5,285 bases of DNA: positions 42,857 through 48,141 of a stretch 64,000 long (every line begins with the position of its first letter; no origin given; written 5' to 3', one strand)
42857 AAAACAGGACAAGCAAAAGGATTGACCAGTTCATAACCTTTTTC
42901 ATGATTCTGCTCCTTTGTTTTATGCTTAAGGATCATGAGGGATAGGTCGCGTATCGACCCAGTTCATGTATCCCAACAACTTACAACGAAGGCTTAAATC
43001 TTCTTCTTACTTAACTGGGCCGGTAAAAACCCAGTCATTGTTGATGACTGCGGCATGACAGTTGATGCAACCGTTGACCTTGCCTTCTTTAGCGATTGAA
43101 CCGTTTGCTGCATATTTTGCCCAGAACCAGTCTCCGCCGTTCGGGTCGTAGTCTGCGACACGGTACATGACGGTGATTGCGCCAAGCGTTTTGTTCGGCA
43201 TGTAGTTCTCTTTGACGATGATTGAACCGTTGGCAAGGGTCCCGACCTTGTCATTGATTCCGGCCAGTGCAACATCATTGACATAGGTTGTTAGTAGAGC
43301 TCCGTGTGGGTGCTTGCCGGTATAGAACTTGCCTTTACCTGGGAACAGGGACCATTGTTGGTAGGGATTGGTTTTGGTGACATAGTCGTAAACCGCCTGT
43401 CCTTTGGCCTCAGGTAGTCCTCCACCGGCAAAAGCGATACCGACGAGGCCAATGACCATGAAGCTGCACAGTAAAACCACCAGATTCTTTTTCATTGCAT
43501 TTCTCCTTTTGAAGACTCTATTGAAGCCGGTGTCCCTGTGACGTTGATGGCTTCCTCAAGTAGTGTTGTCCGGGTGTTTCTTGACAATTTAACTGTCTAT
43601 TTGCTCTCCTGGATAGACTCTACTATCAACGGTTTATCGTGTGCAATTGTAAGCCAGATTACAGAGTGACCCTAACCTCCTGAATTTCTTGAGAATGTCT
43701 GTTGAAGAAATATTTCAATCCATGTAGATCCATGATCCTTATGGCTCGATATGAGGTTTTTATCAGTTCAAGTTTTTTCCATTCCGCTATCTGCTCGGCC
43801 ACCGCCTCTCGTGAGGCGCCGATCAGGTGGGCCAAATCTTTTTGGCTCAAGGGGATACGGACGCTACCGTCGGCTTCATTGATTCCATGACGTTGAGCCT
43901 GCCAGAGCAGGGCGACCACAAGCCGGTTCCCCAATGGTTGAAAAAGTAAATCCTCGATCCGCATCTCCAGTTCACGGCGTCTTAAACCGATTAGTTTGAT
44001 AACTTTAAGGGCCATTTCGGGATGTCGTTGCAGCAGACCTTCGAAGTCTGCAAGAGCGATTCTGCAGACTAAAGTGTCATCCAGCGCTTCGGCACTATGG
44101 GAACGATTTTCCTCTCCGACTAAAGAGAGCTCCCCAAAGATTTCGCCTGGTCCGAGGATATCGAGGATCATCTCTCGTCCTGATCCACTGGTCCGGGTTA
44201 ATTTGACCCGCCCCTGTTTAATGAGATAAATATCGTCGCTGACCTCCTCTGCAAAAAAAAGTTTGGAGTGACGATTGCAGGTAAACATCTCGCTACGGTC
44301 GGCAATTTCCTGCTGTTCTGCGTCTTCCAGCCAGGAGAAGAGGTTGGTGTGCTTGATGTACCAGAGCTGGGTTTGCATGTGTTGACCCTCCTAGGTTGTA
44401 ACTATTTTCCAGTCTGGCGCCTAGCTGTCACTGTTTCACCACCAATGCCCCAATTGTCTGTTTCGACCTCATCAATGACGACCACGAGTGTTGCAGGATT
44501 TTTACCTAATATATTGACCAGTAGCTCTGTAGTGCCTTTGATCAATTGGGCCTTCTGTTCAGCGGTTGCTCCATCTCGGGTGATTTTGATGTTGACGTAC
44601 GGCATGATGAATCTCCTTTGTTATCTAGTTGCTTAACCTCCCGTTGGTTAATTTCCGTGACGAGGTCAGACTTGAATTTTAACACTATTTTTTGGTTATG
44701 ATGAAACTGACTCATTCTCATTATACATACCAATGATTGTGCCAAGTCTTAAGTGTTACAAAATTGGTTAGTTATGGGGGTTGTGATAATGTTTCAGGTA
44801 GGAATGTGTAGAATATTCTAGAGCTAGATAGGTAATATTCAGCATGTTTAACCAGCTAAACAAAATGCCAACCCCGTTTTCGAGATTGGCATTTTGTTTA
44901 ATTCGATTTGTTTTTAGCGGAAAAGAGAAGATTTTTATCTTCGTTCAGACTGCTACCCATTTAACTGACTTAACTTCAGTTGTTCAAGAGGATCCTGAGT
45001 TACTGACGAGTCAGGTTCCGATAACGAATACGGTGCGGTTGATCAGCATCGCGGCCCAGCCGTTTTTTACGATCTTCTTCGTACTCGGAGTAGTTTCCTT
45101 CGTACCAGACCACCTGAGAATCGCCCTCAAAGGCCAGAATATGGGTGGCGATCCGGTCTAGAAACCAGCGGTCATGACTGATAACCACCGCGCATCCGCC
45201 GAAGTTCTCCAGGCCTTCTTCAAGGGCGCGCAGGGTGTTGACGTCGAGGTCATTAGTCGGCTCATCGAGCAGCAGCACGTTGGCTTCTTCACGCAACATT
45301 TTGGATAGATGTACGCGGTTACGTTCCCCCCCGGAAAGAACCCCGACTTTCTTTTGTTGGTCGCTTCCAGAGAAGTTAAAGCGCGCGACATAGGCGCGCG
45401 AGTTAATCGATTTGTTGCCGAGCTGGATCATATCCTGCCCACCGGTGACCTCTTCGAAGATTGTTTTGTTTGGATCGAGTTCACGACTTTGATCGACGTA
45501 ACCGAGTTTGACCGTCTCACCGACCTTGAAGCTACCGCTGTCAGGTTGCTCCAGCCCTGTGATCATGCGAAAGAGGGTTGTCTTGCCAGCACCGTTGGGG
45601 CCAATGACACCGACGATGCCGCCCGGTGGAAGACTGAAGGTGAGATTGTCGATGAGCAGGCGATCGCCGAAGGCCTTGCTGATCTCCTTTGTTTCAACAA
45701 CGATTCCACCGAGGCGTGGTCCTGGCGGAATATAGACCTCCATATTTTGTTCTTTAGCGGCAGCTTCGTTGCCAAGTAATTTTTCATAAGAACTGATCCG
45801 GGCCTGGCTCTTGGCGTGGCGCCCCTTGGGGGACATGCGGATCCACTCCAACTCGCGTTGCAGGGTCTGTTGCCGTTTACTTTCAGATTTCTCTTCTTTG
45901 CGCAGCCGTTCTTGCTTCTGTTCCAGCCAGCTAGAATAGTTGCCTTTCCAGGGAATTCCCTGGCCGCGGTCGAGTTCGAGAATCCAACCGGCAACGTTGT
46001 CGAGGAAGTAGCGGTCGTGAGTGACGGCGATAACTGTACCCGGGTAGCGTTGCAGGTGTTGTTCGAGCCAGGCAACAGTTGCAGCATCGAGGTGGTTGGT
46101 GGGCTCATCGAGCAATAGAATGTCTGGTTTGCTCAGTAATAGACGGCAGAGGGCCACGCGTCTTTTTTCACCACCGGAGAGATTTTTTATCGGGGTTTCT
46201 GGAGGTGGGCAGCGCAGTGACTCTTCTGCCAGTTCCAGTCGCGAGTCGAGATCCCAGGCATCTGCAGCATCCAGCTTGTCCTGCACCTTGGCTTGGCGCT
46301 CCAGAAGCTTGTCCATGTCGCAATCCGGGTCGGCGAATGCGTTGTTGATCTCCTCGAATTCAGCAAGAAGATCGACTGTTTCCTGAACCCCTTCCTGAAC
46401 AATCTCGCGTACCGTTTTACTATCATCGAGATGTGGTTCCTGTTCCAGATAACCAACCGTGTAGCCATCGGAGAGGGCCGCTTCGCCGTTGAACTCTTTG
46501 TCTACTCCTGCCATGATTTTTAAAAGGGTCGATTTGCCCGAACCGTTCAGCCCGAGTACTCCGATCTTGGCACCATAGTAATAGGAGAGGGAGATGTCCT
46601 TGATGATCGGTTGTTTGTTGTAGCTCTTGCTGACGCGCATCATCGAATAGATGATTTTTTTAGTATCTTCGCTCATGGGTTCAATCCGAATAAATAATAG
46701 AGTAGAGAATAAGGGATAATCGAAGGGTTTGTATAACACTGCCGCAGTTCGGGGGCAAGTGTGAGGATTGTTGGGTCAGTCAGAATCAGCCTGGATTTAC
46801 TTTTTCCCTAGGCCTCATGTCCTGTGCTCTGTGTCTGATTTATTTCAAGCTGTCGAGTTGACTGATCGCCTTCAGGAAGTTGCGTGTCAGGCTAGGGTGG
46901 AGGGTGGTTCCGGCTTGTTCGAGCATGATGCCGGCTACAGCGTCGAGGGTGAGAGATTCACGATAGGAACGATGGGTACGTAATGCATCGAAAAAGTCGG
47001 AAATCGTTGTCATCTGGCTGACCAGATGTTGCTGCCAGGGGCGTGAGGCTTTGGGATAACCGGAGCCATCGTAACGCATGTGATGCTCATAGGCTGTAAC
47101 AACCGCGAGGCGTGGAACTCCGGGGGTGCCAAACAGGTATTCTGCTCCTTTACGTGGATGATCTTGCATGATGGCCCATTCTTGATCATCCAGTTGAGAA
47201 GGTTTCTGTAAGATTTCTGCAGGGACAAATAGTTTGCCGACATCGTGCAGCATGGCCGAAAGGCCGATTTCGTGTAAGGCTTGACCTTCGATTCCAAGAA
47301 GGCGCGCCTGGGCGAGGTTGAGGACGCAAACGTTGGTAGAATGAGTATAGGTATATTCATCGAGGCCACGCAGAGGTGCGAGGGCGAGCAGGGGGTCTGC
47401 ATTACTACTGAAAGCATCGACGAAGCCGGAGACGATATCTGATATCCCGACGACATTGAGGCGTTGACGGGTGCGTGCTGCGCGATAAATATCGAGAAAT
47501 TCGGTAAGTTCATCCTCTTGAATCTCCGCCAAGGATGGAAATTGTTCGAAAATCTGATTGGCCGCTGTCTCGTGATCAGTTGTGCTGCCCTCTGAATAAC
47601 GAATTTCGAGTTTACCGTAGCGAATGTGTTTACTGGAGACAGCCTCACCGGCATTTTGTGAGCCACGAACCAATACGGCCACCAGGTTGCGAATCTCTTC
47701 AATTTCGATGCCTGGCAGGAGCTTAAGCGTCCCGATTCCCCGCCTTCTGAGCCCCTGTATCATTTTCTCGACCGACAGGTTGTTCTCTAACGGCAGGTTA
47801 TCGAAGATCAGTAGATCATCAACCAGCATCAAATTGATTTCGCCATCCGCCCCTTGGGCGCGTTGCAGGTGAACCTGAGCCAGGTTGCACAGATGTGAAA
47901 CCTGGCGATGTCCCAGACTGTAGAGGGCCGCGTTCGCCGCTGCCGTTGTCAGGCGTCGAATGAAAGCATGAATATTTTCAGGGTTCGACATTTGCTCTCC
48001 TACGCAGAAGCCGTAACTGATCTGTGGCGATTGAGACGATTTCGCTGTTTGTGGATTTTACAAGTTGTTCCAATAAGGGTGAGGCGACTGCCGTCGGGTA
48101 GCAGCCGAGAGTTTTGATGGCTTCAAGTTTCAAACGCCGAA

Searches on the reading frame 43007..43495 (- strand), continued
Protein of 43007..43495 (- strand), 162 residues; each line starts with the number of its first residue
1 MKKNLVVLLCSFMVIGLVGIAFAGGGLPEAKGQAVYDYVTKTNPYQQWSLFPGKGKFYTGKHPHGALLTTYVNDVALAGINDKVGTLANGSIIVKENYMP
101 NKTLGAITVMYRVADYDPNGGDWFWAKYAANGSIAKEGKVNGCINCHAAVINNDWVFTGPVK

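Call 56: search_protein_families(library=pfam, proteins=[L016:388-1860:-, L017:10554-12695:+, L012:968-1822:+, L025:7218-7745:+, L001:6899-7510:+, L027:6437-7324:+, L003:4606-5427:+, L011:5744-6811:+], max_evalue=0.0001)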
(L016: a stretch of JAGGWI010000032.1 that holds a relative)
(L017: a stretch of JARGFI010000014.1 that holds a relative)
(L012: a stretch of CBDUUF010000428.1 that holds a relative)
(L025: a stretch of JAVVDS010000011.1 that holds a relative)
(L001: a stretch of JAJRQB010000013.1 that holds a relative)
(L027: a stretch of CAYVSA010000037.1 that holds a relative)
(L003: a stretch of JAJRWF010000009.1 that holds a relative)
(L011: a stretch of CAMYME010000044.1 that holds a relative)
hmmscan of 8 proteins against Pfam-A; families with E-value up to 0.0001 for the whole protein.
L016:388-1860:- (490 aa): 0 families

L017:10554-12695:+ (713 aa): 8 families
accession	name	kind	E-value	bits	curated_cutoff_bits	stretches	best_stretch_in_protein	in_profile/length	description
PF07992.20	Pyr_redox_2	-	8.6e-64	216.2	26.1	1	240-557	1-291/291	Pyridine nucleotide-disulphide oxidoreductase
PF02852.28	Pyr_redox_dim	-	6.5e-30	104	25.3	1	579-687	1-109/110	Pyridine nucleotide-disulphide oxidoreductase, dimerisation domain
PF09335.16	VTT_dom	-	9e-22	78.3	33.9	1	73-186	4-122/123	VTT domain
PF00070.33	Pyr_redox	-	6.8e-20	71.8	22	1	406-477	1-72/82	Pyridine nucleotide-disulphide oxidoreductase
PF13738.12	Pyr_redox_3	-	2e-13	50.7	30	1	356-541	114-305/305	Pyridine nucleotide-disulphide oxidoreductase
PF01134.28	GIDA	-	2.5e-06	27.3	22.1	0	242-290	2-48/391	Glucose inhibited division protein A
PF03486.20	HI0933_like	-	4e-05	23.6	50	0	241-275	2-36/244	HI0933-like protein Rossmann domain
PF01266.30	DAO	-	8.4e-05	22.7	27.9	0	242-274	2-35/353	FAD dependent oxidoreductase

L012:968-1822:+ (284 aa): 1 family
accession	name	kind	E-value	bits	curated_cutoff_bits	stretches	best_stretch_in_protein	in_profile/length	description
PF04784.19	DUF547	-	1.4e-23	83.7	27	1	103-214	3-125/125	Protein of unknown function, DUF547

L025:7218-7745:+ (175 aa): 1 family
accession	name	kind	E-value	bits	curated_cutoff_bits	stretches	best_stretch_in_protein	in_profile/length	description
PF02627.25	CMD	-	4.3e-19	68.7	23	1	43-123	2-83/84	Carboxymuconolactone decarboxylase family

L001:6899-7510:+ (203 aa): 3 families
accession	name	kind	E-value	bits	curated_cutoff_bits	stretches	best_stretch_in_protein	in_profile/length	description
PF16925.10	TetR_C_13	-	4.8e-23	82.1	27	1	82-185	3-106/109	Tetracyclin repressor-like, C-terminal domain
PF21993.1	TetR_C_13_2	-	2.5e-19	69.9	27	1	80-184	1-100/103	Transcriptional regulator LmrA/YxaF-like, C-terminal domain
PF00440.29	TetR_N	-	1.1e-11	44.8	24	1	13-58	1-46/47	Bacterial regulatory proteins, tetR family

L027:6437-7324:+ (295 aa): 11 families
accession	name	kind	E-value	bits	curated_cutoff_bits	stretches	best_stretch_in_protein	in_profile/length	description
PF13847.12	Methyltransf_31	-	2.7e-42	144.3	27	1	110-244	2-133/145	Methyltransferase domain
PF13649.12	Methyltransf_25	-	8.6e-22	78.1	27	1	115-211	1-97/97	Methyltransferase domain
PF08241.18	Methyltransf_11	-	3.7e-21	76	21.2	1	116-215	1-95/95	Methyltransferase domain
PF01209.24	Ubie_methyltran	-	6.2e-17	62.2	20.1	1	110-215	46-151/233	ubiE/COQ5 methyltransferase family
PF08242.18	Methyltransf_12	-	6.2e-12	46.5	30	1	116-213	1-98/98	Methyltransferase domain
PF13489.12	Methyltransf_23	-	8.9e-10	39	27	1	107-230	18-131/164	Methyltransferase domain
PF01135.25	PCMT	-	1.4e-09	38.5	20.3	1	107-170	69-132/210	Protein-L-isoaspartate(D-aspartate) O-methyltransferase (PCMT)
PF06325.19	PrmA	-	6.6e-08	32.8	22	1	108-222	158-265/296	Ribosomal protein L11 methyltransferase (PrmA)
PF05175.20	MTS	-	7.8e-06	26.1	23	1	111-215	31-138/170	Methyltransferase small domain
PF20922.3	Anamorsin_N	-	2.4e-05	24.5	27.1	1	167-237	38-110/163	Anamorsin, N-terminal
PF13679.12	Methyltransf_32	-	3.5e-05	24.3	27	1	112-176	26-94/143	Methyltransferase domain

L003:4606-5427:+ (273 aa): 1 family
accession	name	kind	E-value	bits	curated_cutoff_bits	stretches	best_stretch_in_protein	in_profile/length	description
PF00230.25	MIP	-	9.5e-46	156.8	25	1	5-253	9-221/222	Major intrinsic protein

L011:5744-6811:+ (355 aa): 1 family
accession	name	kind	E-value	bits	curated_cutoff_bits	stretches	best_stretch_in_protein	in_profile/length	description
PF04607.23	RelA_SpoT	-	8e-17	62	27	1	52-184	1-111/113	Region found in RelA / SpoT proteins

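Call 90: search_protein_families(library=pfam, proteins=[L017:16372-18057:+, L017:18058-19740:+], max_evalue=0.00001)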
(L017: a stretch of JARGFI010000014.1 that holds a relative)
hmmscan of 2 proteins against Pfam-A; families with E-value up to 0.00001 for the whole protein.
L017:16372-18057:+ (561 aa): 1 family
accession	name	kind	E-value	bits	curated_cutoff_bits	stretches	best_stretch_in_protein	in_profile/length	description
PF01645.23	Glu_synthase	-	7.3e-85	285.8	20.4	1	189-502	68-365/369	Conserved region in glutamate synthase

L017:18058-19740:+ (560 aa): 3 families
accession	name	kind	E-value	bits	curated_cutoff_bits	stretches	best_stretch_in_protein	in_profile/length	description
PF02776.23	TPP_enzyme_N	-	8.6e-40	135.7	26.8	1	13-129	1-119/119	Thiamine pyrophosphate enzyme, N-terminal TPP binding domain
PF02775.26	TPP_enzyme_C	-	8.6e-39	133.2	21.9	1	392-536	1-149/151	Thiamine pyrophosphate enzyme, C-terminal TPP binding domain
PF00205.28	TPP_enzyme_M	-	5.1e-27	94.7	30.4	1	201-334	1-137/137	Thiamine pyrophosphate enzyme, central domain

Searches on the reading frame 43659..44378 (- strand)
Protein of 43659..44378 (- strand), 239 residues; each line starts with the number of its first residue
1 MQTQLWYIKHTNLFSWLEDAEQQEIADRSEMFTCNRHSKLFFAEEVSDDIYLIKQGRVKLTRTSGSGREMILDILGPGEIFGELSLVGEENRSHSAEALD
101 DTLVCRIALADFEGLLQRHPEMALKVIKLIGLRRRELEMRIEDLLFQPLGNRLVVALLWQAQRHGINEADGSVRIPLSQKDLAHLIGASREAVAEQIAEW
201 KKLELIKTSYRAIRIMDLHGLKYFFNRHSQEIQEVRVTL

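Call 3: search_protein_families(library=pfam, proteins=[window:43659-44378:-], max_evalue=0.01)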
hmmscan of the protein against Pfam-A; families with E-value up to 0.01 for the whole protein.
window:43659-44378:- (239 aa): 2 families
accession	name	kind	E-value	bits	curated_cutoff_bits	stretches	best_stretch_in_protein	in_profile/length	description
PF00027.35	cNMP_binding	-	1.3e-22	80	27.5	1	36-119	6-89/89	Cyclic nucleotide-binding domain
PF13545.12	HTH_Crp_2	-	3.8e-14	52.8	27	1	152-222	2-68/70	Crp-like helix-turn-helix domain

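Call 4: search_protein_families(library=ncbifam, proteins=[window:43659-44378:-], max_evalue=0.01)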
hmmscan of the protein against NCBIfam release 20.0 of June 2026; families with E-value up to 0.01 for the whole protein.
window:43659-44378:- (239 aa): 13 families
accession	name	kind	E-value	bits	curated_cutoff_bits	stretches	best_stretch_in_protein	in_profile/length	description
NF008732.0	PRK11753.1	equivalog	1.2e-19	70.7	266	1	25-215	19-210/214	cAMP-activated global transcriptional regulator CRP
TIGR03697.1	NtcA_cyano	equivalog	5.7e-17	62.1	244.95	1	40-217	4-184/193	global nitrogen regulator NtcA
NF010499.0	PRK13918.1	equivalog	8.8e-14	51.5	274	1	46-224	28-200/205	CRP/FNR family transcriptional regulator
NF006901.0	PRK09392.1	equivalog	1.8e-13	50.3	211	1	7-224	8-220/236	transcriptional activator FtrB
NF052518.1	TransRegLdrP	equivalog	3.4e-12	46.8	300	1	34-222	4-185/195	transcriptional regulator LdrP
NF050806.1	TransRegFixKCaul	equivalog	1.3e-10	40.8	300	1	31-217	25-206/215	transcriptional regulator FixK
NF053664.1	TransRegPtrACyano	equivalog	7.6e-10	38.4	300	1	48-207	28-181/196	Crp/Fnr family transcriptional regulator PtrA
NF041163.2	encap_f2b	equivalog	3.5e-08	33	400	1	17-128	82-195/450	family 2B encapsulin nanocompartment shell protein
NF008365.0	PRK11161.1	subfamily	9.3e-08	31.6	228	1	35-223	53-241/250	fumarate/nitrate reduction transcriptional regulator Fnr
NF045989.1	TransRegFnrLRhodb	equivalog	1.2e-07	31.2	300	1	51-221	58-231/245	transcriptional regulator FnrL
NF007707.0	PRK10402.1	subfamily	6.1e-07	29.3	180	1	23-165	25-167/226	transcriptional regulator YeiL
TIGR03896.1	cyc_nuc_ocin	subfamily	0.00016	21.2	161.05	1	26-130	5-113/317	bacteriocin-type transport-associated protein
NF058543.1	ActPatMycb56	equivalog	0.00042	19.3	460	1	25-129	15-117/317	acetyltransferase Pat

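Call 88: search_solved_structures(query=window:43659-44378:-, max_evalue=0.00001, show_alignments=2)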
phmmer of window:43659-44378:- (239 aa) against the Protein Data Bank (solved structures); distinct sequences matched with E-value up to 0.00001: 81 (the best 60 are shown).
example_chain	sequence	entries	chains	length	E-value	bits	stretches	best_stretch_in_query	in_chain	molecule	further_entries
4byy_A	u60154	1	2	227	1.7e-23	86.6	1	25-219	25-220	TRANSCRIPTIONAL REGULATOR, CRP/FNR FAMILY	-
4cyd_A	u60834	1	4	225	1.7e-23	86.6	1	26-219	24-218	PROBABLE TRANSCRIPTION REGULATOR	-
3r6s_A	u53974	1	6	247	2.3e-23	86.2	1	25-219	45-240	transcription regulator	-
3h3u_A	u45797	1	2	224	1.2e-22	83.8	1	36-218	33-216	PROBABLE TRANSCRIPTIONAL REGULATORY PROTEIN (PROBABLY CRP/FNR-FAMILY)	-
3mzh_A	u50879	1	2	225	1.2e-22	83.8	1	36-218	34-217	PROBABLE TRANSCRIPTIONAL REGULATORY PROTEIN (PROBABLY CRP/FNR-FAMILY)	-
3d0s_A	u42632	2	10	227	1.3e-22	83.7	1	36-218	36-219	TRANSCRIPTIONAL REGULATORY PROTEIN | PROBABLE TRANSCRIPTIONAL REGULATORY PROTEIN (PROBABLY CRP/ FNR-FAMILY)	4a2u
3i54_A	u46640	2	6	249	1.7e-22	83.4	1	36-218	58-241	Transcriptional regulator, Crp/Fnr family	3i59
4ev0_A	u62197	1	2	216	1.8e-21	80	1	39-196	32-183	Transcription regulator, Crp family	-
7ets_A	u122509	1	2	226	7.8e-18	68.1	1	9-215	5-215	Crp/Fnr family transcriptional regulator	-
2pqq_A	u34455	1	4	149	1.7e-17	66.9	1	9-147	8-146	Putative transcriptional regulator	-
8h3v_X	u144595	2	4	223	2.1e-17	66.7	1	33-212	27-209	NtcA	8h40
3la2_A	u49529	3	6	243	2.7e-17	66.3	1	33-212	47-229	Global nitrogen regulator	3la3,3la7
2xgx_A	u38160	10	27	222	4.8e-17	65.5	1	35-217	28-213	GLOBAL NITROGEN REGULATOR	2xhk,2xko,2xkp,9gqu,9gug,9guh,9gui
5w5b_A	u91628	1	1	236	4.6e-16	62.3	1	39-222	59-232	HTH-type transcriptional regulator Cmr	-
5w5a_A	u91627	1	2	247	5.2e-16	62.1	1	39-222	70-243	HTH-type transcriptional regulator Cmr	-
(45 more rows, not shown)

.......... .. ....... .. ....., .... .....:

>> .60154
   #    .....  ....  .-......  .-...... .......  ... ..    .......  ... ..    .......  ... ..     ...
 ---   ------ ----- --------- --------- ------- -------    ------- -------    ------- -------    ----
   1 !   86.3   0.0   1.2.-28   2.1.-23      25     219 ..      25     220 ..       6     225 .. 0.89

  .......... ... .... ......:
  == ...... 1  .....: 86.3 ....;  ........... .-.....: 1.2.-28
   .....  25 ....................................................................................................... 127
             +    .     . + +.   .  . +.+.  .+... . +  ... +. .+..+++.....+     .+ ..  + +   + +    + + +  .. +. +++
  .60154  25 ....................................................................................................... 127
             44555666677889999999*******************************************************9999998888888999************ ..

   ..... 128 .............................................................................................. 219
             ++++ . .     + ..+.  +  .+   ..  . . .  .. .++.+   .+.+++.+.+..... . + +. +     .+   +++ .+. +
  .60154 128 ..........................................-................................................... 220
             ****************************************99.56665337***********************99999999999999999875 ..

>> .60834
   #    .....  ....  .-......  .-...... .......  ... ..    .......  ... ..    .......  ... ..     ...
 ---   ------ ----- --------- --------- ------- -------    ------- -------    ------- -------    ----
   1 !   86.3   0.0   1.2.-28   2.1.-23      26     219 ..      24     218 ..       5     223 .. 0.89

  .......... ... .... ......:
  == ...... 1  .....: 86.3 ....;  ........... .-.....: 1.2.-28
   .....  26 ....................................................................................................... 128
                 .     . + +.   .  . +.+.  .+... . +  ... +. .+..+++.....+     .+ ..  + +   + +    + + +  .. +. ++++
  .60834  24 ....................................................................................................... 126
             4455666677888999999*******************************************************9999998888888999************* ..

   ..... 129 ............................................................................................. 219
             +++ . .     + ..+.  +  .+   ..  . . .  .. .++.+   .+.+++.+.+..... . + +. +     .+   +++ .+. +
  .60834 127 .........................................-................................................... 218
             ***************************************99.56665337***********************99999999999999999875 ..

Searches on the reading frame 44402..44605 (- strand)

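Call 3: search_protein_families(library=pfam, proteins=[window:44402-44605:-], max_evalue=0.01)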
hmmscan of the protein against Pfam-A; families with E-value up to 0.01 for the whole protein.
window:44402-44605:- (67 aa): 2 families
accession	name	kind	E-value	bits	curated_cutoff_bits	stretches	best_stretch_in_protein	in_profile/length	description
PF01361.26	Tautomerase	-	5.4e-22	77.9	22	1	2-62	1-60/60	Tautomerase enzyme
PF14552.11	Tautomerase_2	-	2.5e-06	27.9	28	1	3-55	29-82/82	Tautomerase enzyme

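Call 4: search_protein_families(library=ncbifam, proteins=[window:44402-44605:-], max_evalue=0.01)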
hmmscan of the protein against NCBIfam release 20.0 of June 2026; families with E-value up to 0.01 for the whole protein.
window:44402-44605:- (67 aa): 7 families
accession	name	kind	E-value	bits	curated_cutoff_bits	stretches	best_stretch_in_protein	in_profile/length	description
TIGR00013.1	taut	subfamily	4.5e-27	93.9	56.9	1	1-64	1-64/64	2-hydroxymuconate tautomerase family protein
NF041920.1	DmpI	equivalog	4.8e-14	51.9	70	1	1-59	1-57/59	4-oxalocrotonate tautomerase DmpI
NF001966.0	PRK00745.1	equivalog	6.5e-11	42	80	1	1-58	1-57/62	4-oxalocrotonate tautomerase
NF002524.0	PRK01964.1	equivalog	3.8e-09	36.4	86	1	1-62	1-61/64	4-oxalocrotonate tautomerase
NF002571.1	PRK02220.1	equivalog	9.4e-09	35.1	55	1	1-58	1-57/61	2-hydroxymuconate tautomerase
NF002622.0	PRK02289.1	equivalog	0.00026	21.2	103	1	1-45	1-44/60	4-oxalocrotonate tautomerase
NF002324.0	PRK01271.1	equivalog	0.00078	20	83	1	1-52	1-52/75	tautomerase PptA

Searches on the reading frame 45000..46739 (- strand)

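Call 47: search_protein_families(library=pfam, proteins=[window:45000-46739:-], max_evalue=0.001)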
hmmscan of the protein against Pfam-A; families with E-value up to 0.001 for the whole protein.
window:45000-46739:- (579 aa): 11 families
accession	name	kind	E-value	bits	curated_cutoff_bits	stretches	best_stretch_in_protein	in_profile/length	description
PF00005.33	ABC_tran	-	4.8e-55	186.3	25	2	364-496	2-137/137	ABC transporter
PF13304.12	AAA_21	-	1.1e-16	62.3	27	1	182-247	233-304/304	AAA domain, putative AbiEii toxin, Type IV TA system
PF12848.13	ABC_tran_Xtn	-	3.5e-15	56.3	25.9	1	254-327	1-76/85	ABC transporter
PF02463.25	SMC_N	-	3.4e-08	33.6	40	0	178-248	135-204/220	RecF/RecN/SMC N terminal domain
PF13555.12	AAA_29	-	1.6e-05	25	27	0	367-390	16-39/61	P-loop containing region of AAA domain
PF00931.28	NB-ARC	-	0.00043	20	23.5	0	372-420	18-65/248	NB-ARC domain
PF13401.12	AAA_22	-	0.00053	20.8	27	0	374-423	6-33/130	AAA domain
PF00350.29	Dynamin_N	-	0.00057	20.4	27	0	59-138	1-75/168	Dynamin family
PF01926.29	MMR_HSR1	-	0.00085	19.9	21.9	0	376-398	2-23/113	50S ribosome-binding GTPase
PF13166.12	AAA_13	-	0.00085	18.6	36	0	380-408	23-52/713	AAA domain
PF13476.12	AAA_23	-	0.00098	20.2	27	1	364-394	11-40/201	AAA domain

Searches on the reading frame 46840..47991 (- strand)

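Call 47: search_protein_families(library=pfam, proteins=[window:46840-47991:-], max_evalue=0.001)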
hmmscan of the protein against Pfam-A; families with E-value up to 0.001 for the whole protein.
window:46840-47991:- (383 aa): 2 families
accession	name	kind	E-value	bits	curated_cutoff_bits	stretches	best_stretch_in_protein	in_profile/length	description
PF13487.12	HD_5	-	1.8e-18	67.3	27.2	1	224-365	24-167/170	HD domain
PF01966.28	HD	-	3.3e-08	34.2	22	1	215-310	2-92/116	HD domain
